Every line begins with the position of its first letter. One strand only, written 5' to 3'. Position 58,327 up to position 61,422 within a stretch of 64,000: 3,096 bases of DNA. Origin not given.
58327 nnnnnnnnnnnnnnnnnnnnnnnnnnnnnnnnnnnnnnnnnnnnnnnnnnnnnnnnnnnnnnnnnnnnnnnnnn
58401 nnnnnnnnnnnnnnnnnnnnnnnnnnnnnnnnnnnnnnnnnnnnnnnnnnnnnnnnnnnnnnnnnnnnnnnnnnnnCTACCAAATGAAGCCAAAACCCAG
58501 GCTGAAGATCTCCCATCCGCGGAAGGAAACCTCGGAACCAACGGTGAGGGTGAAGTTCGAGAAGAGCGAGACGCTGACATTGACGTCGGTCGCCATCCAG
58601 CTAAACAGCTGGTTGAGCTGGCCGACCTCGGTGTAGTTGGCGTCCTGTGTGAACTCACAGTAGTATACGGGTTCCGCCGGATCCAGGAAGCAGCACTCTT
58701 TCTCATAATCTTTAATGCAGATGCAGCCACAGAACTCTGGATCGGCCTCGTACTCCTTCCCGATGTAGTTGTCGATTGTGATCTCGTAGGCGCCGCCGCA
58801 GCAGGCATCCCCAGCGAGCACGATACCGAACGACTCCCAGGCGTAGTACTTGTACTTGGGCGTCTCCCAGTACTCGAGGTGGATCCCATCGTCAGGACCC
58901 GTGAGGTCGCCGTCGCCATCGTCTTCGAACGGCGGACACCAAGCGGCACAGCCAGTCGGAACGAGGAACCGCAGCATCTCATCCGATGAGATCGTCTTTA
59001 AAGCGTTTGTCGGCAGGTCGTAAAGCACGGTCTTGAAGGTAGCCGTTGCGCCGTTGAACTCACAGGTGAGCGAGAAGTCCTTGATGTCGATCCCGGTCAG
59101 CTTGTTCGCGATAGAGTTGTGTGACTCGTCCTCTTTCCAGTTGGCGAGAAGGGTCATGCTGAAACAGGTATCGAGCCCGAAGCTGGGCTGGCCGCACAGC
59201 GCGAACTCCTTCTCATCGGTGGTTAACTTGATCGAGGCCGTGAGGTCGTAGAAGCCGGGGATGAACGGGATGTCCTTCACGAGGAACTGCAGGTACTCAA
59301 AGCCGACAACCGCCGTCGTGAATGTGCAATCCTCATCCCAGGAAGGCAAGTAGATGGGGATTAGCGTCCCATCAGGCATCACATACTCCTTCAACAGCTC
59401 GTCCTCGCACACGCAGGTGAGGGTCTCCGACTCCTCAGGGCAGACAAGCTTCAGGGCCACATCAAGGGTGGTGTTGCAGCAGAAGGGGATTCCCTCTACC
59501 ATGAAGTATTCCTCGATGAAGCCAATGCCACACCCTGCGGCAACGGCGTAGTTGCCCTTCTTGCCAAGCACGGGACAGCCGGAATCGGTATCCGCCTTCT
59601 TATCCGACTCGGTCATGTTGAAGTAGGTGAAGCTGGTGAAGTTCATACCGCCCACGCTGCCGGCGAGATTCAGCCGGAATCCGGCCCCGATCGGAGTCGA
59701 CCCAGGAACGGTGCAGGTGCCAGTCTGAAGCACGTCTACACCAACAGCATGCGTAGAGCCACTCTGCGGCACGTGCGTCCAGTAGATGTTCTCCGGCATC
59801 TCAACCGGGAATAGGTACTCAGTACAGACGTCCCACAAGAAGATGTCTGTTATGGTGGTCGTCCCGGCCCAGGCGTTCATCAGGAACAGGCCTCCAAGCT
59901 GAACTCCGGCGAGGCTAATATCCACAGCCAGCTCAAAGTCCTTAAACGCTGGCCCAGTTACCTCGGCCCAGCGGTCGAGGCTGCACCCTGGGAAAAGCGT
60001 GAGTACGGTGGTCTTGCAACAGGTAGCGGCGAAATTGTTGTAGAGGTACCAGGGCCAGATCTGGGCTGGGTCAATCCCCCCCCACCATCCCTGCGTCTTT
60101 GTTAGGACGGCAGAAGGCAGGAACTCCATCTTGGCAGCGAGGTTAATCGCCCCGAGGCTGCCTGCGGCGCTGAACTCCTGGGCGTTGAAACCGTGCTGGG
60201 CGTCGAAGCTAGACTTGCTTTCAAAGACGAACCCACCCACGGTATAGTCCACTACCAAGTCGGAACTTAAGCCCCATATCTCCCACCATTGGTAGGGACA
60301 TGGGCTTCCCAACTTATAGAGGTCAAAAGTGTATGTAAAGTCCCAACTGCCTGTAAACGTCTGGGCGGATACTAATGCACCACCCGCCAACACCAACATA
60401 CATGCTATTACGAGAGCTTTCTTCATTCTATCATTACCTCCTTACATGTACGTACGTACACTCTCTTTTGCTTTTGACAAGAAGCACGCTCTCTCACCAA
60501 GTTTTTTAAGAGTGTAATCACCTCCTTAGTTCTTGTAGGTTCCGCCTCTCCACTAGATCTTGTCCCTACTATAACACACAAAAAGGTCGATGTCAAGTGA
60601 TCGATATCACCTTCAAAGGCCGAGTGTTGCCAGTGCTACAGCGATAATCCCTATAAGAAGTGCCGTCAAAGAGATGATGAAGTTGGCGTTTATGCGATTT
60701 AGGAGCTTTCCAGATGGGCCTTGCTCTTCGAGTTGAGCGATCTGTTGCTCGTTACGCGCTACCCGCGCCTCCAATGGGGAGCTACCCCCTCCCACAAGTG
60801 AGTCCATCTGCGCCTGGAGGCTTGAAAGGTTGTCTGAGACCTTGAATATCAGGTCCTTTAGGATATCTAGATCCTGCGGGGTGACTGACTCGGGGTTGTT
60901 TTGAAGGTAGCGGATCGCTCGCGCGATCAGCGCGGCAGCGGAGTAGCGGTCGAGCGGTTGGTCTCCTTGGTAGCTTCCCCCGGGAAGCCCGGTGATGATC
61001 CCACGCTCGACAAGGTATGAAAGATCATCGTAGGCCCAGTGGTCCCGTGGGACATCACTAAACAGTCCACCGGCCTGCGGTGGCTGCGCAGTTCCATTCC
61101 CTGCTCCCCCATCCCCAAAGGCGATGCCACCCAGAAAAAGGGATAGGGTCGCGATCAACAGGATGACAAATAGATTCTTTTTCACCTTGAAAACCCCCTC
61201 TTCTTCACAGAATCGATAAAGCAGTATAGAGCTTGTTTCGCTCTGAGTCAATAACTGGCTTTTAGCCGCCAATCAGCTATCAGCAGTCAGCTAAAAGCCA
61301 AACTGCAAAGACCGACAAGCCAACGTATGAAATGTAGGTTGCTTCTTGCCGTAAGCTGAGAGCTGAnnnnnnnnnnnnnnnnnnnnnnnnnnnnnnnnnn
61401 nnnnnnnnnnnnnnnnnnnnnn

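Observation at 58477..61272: Omp-alpha-like SLH/coiled-coil/TM-anchor gene followed by a Cys-rich large secreted protein ending in an aromatic residue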

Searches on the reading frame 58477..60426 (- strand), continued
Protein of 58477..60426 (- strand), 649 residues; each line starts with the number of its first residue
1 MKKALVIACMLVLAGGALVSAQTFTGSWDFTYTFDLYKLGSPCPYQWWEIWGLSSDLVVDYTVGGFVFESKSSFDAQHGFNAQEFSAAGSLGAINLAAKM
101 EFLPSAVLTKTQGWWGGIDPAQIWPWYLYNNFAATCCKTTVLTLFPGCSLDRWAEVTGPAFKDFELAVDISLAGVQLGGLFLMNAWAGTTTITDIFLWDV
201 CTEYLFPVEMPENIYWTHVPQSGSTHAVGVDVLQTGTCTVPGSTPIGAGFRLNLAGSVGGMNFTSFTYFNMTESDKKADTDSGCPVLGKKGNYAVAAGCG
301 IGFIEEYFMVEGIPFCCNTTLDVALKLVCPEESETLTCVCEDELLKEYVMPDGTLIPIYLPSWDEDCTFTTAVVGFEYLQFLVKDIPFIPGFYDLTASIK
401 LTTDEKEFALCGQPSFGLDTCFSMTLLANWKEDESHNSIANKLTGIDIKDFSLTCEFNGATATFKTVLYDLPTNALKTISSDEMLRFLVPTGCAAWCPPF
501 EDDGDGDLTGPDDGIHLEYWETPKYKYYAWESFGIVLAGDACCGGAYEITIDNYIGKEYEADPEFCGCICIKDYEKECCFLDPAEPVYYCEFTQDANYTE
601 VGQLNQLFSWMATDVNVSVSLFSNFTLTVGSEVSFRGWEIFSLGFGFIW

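Call 66: search_solved_structures(query=P0018, max_evalue=1, show_alignments=3)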
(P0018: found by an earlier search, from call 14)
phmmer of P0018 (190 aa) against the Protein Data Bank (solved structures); distinct sequences matched with E-value up to 1: 12.
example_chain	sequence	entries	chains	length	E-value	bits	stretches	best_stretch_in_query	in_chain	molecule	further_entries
7zgx_A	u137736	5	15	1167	5.7e-15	59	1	21-164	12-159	S-layer protein SlpA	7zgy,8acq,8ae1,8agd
6bt4_A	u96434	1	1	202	6.4e-12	49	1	35-92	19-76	S-layer protein sap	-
3pyw_A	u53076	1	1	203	1.5e-11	47.8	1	39-91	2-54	S-layer protein sap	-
9g93_A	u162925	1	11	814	2.2e-10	44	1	33-92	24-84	S-layer protein sap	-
8bz2_A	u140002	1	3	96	2.6e-09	40.5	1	38-93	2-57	S-layer homology domain-containing protein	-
8bym_A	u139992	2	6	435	5.9e-09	39.4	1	37-136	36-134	S-layer homology domain-containing protein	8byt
8bys_A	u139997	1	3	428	8.3e-09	38.9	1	38-136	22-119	S-layer homology domain-containing protein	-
4aq1_A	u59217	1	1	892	0.078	16.2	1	42-92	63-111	SBSB PROTEIN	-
4aq1_C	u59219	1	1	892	0.079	16.1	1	42-92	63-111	SBSB PROTEIN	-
6q7l_V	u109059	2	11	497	0.4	13.8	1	66-157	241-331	ATPase RavA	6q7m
6q7l_U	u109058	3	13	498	0.4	13.8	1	66-157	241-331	ATPase RavA | RavA | RavA + Mg-ADP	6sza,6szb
3nbx_X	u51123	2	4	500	0.41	13.8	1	66-157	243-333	ATPase ravA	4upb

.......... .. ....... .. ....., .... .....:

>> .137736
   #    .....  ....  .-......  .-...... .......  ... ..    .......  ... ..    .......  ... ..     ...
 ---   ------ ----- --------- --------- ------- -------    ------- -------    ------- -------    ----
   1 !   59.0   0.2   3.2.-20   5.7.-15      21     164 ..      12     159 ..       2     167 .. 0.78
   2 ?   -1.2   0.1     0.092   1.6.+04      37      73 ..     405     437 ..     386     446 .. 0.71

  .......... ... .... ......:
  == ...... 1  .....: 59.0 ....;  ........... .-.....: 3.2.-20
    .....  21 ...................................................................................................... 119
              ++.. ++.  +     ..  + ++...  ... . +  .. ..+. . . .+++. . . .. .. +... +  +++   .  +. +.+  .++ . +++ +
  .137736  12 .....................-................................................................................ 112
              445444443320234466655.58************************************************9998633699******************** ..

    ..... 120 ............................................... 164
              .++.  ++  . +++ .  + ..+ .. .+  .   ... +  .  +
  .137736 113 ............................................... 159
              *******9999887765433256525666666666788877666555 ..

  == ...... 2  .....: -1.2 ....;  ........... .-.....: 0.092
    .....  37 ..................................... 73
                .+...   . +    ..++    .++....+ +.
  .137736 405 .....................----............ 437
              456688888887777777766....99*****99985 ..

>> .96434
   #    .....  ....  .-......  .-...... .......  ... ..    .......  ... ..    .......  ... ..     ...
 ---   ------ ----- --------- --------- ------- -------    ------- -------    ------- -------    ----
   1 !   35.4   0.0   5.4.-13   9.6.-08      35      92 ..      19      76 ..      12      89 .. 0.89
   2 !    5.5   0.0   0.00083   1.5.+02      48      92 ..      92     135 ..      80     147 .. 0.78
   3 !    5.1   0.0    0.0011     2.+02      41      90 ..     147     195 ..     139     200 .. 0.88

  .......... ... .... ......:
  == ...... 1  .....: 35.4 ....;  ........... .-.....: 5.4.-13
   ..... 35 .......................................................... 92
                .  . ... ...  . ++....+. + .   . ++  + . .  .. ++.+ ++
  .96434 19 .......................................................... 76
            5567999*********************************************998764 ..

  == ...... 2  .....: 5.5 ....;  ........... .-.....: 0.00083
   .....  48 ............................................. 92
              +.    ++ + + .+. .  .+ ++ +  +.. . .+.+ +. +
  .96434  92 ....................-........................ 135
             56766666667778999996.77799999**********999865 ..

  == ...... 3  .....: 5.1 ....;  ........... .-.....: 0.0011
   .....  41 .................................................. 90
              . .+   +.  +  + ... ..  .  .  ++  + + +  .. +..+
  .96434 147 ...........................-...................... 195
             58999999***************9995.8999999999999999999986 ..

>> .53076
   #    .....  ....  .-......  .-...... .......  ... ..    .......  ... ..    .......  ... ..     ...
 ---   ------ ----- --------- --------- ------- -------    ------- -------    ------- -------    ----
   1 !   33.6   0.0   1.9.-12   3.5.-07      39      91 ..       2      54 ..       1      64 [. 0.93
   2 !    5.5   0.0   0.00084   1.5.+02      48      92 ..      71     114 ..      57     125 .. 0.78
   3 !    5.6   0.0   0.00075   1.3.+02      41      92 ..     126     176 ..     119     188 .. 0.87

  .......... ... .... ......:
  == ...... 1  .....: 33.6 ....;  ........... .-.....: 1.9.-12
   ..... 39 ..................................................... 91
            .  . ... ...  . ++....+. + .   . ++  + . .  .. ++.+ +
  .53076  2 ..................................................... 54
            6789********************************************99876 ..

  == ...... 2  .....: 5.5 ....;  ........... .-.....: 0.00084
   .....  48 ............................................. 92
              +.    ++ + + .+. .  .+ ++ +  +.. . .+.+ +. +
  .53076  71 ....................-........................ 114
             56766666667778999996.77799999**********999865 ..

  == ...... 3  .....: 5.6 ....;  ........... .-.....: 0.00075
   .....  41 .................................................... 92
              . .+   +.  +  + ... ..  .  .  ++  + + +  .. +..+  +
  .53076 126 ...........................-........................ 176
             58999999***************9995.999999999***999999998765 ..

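Call 79: fold_search(model_id=the predicted structure, library=pdb)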
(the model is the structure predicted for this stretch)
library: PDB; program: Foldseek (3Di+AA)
matches with E <= 10: 580; with E <= 0.001: 93
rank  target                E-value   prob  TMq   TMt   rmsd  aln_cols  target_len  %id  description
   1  4zgv_A                8.8e-07  1.00  0.23  0.20  23.5       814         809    7  The Crystal Structure of the Ferredoxin Receptor FusA from Pectobacterium atrosepticum SCRI1043 (released 2016-08-31)
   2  1nqf                  1.9e-06  1.00  0.27  0.32  18.3       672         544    7  OUTER MEMBRANE COBALAMIN TRANSPORTER (BTUB) FROM E. COLI, METHIONINE SUBSTIUTION CONSTRUCT FOR SE-MET SAD PHASING (released 2003-04-29)
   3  1nqe                  2.3e-06  1.00  0.27  0.31  18.5       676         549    6  OUTER MEMBRANE COBALAMIN TRANSPORTER (BTUB) FROM E. COLI (released 2003-04-29)
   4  5m9b                  2.4e-06  1.00  0.24  0.22  22.1       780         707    7  Crystal structure of the ferric enterobactin receptor (PfeA) from Pseudomonas aeruginosa (released 2018-02-21)
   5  5mzs                  5.4e-06  1.00  0.24  0.22  22.0       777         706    7  Crystal structure of the ferric enterobactin receptor (PfeA) mutant (R480A_Q482A) from Pseudomonas aeruginosa (released 2018-02-14)
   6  5nc4                  6.8e-06  1.00  0.24  0.23  21.6       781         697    7  Crystal structure of the ferric enterobactin receptor (PfeA) in complex with protochelin from Pseudomonas aeruginosa (released 2018-03-21)
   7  3rgn                  8.1e-06  1.00  0.24  0.27  20.5       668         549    6  Crystal structure of spin-labeled BtuB W371R1 (released 2011-10-26)
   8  5out                  8.1e-06  1.00  0.27  0.25  21.1       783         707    7  CRYSTAL STRUCTURE OF THE FERRIC ENTEROBACTIN RECEPTOR (PFEA) MUTANT (G324V) FROM PSEUDOMONAS AERUGINOSA (released 2018-09-05)
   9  5fok_B                8.5e-06  1.00  0.28  0.28  20.9       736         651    8  Crystal structure of the siderophore receptor PiuA from Pseudomonas aeruginosa (released 2016-05-11)
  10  9fw9_D                8.5e-06  1.00  0.22  0.21  29.2       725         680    9  Cryo-EM structure of the type 1 pilus assembly platform as part of the FimA-bound chaperone-usher pilus complex (FimDH (released 2025-06-04)
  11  6i2j                  9.8e-06  1.00  0.29  0.27  20.0       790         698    8  Crystal structure of the ferric enterobactin receptor mutant (Q482A) from Pseudomonas aeruginosa (PfeA) in complex with  (released 2019-01-16)
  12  6r1f                  1.1e-05  1.00  0.26  0.24  21.4       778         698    7  Crystal structure of the ferric enterobactin receptor mutant R480A from Pseudomonas aeruginosa (PfeA) in complex with en (released 2019-04-10)
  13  2hdf                  1.6e-05  1.00  0.29  0.32  17.4       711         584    6  Crystal structure of the Colicin I receptor Cir from E.coli (released 2007-05-08)
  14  6q5e                  1.6e-05  1.00  0.30  0.28  20.6       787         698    7  Crystal structure of the ferric enterobactin receptor from Pseudomonas aeruginosa (PfeA) in complex with enterobactin (released 2019-01-16)
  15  1kmp                  1.6e-05  1.00  0.28  0.28  20.9       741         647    8  Crystal structure of the Outer Membrane Transporter FecA Complexed with Ferric Citrate (released 2002-03-06)
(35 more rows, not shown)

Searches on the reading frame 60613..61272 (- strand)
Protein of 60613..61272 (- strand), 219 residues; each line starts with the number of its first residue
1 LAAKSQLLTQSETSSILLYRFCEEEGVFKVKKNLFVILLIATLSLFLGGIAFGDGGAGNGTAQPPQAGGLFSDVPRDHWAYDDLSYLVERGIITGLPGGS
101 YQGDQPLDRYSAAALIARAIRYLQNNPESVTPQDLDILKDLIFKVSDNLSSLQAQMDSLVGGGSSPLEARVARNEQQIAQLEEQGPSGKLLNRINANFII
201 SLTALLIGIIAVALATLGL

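Call 3: search_protein_families(library=pfam, proteins=[window:60613-61272:-], max_evalue=1)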
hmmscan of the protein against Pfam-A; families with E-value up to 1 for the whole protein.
window:60613-61272:- (219 aa): 3 families
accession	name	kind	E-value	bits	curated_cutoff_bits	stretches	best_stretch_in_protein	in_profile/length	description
PF00395.25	SLH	-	9.9e-08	32.3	20.8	1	71-109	2-40/44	S-layer homology domain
PF24430.1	DUF7553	-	0.055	14.4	27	1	145-184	24-63/85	Family of unknown function (DUF7553)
PF06193.16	Orthopox_A5L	-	0.064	13.2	25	1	125-161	207-245/273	Orthopoxvirus A5L protein-like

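Call 4: search_protein_families(library=ncbifam, proteins=[window:60613-61272:-], max_evalue=1)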
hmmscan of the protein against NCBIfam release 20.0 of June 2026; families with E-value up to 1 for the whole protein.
window:60613-61272:- (219 aa): 2 families
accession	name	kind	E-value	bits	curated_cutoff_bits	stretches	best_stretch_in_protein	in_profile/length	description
NF033921.0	por_somb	subfamily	1.5e-11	43.7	100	1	71-160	7-102/485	iron uptake porin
NF033190.2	inl_like_NEAT_1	exception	0.03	12.6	1275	1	71-122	582-633/754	NEAT domain-containing leucine-rich repeat protein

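Call 14: list_cluster_members(proteins=[P0001, P0011, P0014, window:60613-61185:-])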
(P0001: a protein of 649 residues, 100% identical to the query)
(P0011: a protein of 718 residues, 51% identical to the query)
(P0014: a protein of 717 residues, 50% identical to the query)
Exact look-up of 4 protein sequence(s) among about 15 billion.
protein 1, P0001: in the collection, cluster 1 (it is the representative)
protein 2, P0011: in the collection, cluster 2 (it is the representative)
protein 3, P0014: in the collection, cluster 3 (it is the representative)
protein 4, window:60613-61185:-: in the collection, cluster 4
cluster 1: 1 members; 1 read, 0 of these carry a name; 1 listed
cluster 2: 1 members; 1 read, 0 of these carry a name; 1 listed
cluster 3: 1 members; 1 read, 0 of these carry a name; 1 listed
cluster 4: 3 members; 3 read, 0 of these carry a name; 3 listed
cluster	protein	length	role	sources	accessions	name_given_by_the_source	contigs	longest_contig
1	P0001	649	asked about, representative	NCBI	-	-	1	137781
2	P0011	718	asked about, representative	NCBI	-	-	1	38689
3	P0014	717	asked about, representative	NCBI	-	-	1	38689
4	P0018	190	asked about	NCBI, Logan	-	-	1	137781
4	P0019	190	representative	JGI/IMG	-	-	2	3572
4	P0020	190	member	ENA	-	-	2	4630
